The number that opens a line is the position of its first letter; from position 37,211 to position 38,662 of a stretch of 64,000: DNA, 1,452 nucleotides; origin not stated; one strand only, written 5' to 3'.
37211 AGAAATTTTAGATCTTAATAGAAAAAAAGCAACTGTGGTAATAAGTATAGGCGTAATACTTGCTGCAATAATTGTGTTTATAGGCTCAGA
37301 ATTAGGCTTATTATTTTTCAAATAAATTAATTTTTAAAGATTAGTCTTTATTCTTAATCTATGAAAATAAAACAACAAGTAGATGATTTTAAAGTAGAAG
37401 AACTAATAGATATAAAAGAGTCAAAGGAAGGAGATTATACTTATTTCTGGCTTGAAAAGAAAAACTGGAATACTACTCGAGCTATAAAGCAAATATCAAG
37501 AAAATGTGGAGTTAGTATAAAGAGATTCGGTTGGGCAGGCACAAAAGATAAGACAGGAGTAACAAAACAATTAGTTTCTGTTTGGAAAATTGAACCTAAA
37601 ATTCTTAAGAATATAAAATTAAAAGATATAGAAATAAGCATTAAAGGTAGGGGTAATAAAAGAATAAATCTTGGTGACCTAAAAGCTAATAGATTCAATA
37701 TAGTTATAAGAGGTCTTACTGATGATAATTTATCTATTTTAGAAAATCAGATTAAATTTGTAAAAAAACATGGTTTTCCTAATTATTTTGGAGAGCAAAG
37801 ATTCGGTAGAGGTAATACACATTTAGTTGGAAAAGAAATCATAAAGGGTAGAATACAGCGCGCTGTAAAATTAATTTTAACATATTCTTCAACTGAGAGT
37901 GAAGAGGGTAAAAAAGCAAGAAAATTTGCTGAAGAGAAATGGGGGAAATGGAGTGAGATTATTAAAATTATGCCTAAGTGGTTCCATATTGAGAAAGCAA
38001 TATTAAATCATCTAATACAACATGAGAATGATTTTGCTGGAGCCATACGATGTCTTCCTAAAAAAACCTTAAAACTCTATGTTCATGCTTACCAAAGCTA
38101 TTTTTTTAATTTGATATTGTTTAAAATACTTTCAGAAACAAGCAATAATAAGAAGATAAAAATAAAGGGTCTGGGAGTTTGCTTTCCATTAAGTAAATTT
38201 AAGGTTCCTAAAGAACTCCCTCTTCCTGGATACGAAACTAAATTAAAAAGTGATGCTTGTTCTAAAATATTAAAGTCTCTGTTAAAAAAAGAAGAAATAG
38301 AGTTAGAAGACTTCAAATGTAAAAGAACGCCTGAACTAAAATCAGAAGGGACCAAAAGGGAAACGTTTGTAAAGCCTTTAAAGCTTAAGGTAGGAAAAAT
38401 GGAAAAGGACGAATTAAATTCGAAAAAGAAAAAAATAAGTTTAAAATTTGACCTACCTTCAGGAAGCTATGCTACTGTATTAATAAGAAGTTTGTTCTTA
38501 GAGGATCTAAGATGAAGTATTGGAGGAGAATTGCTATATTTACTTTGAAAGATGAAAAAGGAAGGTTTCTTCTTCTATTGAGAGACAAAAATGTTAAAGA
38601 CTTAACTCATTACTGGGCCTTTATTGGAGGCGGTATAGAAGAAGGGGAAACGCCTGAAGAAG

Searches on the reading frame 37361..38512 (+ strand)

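Call 32: search_protein_families(library=pfam, proteins=[window:37361-38512:+], max_evalue=0.00001)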
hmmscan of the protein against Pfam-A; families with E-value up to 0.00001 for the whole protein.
window:37361-38512:+ (384 aa): 1 family
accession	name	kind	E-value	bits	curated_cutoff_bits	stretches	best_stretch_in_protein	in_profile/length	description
PF01142.23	TruD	-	8.6e-105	351.4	27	2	2-261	17-285/412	tRNA pseudouridine synthase D (TruD)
